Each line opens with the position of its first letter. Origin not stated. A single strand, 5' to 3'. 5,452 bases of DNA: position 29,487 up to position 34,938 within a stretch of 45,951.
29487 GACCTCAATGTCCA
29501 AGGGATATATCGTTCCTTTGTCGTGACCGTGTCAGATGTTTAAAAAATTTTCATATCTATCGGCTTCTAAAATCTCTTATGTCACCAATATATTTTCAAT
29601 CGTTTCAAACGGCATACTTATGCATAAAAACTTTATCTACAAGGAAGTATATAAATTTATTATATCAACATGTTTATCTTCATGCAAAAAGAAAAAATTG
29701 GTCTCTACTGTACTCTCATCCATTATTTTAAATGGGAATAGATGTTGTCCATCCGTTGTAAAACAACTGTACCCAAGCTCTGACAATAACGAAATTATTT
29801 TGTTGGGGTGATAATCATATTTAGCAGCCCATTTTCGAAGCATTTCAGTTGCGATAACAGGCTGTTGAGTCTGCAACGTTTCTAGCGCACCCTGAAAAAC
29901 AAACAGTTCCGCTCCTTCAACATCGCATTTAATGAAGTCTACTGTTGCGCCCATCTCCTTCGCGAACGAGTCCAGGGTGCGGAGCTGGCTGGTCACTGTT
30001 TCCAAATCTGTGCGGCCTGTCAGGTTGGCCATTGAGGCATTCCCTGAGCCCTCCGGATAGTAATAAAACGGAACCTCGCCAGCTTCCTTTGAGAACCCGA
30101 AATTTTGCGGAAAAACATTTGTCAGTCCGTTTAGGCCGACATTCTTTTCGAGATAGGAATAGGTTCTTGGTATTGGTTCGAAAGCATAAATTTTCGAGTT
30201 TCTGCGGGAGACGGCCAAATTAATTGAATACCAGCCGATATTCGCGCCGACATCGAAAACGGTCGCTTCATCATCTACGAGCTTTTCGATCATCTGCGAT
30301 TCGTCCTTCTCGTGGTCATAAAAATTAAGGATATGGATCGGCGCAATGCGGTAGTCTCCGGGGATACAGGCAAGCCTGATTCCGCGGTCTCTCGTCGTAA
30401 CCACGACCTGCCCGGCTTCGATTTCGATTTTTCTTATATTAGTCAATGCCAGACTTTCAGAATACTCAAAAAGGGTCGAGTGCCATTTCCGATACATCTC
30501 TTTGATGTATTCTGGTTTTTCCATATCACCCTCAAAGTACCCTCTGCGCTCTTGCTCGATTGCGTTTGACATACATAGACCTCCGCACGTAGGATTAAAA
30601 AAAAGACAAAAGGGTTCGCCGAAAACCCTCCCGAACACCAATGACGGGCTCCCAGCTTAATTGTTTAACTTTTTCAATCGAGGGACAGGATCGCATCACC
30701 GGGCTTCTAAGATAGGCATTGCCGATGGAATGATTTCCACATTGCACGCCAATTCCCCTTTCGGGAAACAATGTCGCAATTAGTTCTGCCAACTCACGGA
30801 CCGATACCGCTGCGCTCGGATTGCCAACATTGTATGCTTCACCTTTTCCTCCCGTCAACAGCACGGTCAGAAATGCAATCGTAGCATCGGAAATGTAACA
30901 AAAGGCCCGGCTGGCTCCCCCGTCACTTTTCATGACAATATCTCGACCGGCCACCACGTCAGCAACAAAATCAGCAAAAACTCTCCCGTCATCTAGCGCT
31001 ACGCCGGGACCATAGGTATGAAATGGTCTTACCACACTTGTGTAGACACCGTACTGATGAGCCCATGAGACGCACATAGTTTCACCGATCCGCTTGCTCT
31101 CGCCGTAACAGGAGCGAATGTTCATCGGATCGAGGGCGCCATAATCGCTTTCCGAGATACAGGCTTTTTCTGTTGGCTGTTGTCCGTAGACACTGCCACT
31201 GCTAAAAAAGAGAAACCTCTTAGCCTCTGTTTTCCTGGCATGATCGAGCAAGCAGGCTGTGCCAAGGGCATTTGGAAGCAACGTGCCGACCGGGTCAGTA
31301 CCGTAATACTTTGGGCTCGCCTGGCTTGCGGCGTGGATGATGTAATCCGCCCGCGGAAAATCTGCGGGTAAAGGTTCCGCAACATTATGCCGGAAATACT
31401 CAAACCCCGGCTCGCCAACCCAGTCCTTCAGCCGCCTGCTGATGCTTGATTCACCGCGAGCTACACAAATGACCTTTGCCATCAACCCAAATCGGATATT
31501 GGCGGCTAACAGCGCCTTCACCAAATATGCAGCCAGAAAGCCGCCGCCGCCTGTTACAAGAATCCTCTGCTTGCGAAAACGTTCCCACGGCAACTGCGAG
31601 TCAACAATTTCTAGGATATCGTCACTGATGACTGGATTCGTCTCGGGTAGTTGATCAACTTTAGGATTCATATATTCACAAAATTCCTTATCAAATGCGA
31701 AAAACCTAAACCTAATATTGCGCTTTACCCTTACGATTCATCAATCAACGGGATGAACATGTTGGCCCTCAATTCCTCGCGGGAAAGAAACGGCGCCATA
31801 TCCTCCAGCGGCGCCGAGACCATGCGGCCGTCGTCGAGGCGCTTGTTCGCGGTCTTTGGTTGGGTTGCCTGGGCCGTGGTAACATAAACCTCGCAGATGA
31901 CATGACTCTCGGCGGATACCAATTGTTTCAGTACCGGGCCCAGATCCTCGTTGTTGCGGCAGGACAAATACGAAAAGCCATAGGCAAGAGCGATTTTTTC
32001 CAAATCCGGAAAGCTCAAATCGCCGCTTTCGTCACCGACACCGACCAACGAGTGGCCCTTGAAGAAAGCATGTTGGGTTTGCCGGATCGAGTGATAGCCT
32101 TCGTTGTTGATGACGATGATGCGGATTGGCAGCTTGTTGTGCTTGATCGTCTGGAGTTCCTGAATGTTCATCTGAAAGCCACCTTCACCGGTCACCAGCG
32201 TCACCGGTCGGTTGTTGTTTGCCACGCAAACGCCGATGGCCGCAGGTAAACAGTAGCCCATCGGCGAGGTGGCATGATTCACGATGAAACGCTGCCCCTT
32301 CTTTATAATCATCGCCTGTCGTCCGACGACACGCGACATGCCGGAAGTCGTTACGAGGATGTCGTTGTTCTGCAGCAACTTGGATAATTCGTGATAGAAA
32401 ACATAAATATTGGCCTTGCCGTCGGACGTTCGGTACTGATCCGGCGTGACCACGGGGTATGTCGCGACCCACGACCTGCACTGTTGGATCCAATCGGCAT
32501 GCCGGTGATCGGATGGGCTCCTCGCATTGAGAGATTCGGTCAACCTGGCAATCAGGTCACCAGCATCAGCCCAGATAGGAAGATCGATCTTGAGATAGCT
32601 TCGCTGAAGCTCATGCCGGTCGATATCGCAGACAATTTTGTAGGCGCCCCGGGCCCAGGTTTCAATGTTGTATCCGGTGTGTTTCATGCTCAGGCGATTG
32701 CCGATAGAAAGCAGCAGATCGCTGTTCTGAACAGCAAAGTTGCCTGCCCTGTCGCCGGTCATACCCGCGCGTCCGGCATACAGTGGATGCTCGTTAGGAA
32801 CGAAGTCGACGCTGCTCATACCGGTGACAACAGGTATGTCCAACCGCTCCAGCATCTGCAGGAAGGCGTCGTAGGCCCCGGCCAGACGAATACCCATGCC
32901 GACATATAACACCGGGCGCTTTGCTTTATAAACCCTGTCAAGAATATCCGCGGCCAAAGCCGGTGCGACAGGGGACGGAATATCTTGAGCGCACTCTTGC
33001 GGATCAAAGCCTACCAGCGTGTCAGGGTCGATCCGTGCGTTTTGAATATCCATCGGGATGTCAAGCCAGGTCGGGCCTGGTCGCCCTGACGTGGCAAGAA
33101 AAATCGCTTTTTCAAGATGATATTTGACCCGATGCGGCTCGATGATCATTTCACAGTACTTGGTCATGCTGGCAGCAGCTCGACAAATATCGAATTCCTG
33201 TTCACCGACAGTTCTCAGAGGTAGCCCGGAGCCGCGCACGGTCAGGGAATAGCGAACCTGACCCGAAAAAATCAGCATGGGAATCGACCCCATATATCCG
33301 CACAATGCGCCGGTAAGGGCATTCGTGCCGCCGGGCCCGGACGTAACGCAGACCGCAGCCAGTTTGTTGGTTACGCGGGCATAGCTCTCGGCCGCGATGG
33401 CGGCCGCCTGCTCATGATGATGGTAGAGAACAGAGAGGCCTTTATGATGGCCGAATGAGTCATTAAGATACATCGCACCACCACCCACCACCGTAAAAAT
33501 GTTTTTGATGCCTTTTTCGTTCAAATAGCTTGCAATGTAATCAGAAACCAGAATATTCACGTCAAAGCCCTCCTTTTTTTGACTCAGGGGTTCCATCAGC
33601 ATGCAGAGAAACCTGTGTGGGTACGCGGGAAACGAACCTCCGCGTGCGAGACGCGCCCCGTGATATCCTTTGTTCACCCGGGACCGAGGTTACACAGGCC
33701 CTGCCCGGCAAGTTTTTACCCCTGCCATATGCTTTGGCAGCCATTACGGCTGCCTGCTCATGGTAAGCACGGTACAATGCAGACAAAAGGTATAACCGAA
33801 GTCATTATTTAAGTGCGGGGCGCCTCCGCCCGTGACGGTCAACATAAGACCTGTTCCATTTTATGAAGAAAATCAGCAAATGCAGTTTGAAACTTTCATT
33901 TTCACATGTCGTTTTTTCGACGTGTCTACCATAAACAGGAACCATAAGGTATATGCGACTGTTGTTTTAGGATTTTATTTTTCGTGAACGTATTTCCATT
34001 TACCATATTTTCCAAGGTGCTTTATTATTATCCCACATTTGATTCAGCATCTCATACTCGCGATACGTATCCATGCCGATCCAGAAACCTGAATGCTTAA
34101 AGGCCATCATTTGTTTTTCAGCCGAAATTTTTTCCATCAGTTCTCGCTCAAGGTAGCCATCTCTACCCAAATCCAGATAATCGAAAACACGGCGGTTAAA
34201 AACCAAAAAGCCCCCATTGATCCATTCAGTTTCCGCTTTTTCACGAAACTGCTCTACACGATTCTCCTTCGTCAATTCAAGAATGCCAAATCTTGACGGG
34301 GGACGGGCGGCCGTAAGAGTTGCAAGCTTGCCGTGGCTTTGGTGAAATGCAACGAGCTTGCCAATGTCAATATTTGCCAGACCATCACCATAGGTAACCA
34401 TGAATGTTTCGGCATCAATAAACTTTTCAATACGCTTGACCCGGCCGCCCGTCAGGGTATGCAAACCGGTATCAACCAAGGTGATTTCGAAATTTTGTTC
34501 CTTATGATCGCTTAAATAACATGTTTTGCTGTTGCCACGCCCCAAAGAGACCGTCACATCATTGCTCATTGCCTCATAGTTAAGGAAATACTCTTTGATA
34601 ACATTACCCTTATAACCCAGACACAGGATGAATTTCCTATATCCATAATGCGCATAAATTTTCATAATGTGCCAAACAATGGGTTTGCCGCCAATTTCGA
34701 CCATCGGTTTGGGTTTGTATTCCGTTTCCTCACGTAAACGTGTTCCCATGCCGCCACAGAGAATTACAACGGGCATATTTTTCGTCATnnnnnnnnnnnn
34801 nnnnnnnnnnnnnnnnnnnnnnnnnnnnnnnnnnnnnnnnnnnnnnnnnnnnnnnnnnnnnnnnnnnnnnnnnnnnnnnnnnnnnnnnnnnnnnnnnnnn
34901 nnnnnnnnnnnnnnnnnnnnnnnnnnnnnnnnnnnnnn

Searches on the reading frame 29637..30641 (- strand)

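Call 9: search_protein_families(library=pfam, proteins=[window:29637-30641:-], max_evalue=0.0001)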
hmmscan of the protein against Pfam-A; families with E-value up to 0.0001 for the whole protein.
window:29637-30641:- (334 aa): 2 families
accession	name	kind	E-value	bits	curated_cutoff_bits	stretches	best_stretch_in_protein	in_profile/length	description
PF05050.19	Methyltransf_21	-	7.1e-21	75.5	22.7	1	130-292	1-172/173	Methyltransferase FkbM domain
PF02475.24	TRM5-TYW2_MTfase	-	1.2e-10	42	28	1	107-177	19-89/164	TRM5/TYW2 methyltransferase domain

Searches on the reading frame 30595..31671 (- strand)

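Call 9: search_protein_families(library=pfam, proteins=[window:30595-31671:-], max_evalue=0.0001)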
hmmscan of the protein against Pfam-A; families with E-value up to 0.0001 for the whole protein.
window:30595-31671:- (358 aa): 5 families
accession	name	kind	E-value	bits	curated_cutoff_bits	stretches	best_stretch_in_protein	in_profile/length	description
PF01370.27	Epimerase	-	2.6e-43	148.6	20.9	1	37-283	1-240/240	NAD dependent epimerase/dehydratase family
PF16363.11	GDP_Man_Dehyd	-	1.2e-24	87.9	27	1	38-352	1-331/332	GDP-mannose 4,6 dehydratase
PF07993.18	NAD_binding_4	-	2.1e-11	43.9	20.1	1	109-216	90-204/258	Male sterility protein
PF01073.25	3Beta_HSD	-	1.2e-09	38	22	1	38-224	1-186/280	3-beta hydroxysteroid dehydrogenase/isomerase family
PF02719.21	Polysacc_synt_2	-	6.9e-05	22.6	20.2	0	37-302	1-247/293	Polysaccharide biosynthesis protein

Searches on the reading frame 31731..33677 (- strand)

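Call 9: search_protein_families(library=pfam, proteins=[window:31731-33677:-], max_evalue=0.0001)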
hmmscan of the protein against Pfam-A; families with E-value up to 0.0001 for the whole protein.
window:31731-33677:- (648 aa): 3 families
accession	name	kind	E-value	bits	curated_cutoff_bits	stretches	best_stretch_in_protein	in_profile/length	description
PF00205.28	TPP_enzyme_M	-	1.5e-32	112.6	30.4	1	244-379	3-137/137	Thiamine pyrophosphate enzyme, central domain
PF02775.26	TPP_enzyme_C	-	6.6e-32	110.8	21.9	1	446-596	3-150/151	Thiamine pyrophosphate enzyme, C-terminal TPP binding domain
PF02776.23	TPP_enzyme_N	-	5.7e-29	100.7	26.8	1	44-147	3-106/119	Thiamine pyrophosphate enzyme, N-terminal TPP binding domain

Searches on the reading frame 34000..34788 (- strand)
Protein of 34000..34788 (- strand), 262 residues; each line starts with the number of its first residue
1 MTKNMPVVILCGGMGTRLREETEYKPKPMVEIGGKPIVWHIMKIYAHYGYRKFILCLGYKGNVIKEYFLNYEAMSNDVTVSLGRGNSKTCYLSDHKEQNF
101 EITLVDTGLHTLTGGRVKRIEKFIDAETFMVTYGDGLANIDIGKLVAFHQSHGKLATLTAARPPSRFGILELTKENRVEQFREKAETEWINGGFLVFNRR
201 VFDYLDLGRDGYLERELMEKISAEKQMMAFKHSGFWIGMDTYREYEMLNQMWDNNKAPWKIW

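Call 9: search_protein_families(library=pfam, proteins=[window:34000-34788:-], max_evalue=0.0001)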
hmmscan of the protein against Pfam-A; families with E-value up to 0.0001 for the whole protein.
window:34000-34788:- (262 aa): 2 families
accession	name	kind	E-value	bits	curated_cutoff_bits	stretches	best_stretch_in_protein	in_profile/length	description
PF00483.29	NTP_transferase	-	1.4e-20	74.3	21.2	1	8-236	3-226/245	Nucleotidyl transferase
PF12804.13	NTP_transf_3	-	4.5e-06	27.4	27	1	7-60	1-49/160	MobA-like NTP transferase domain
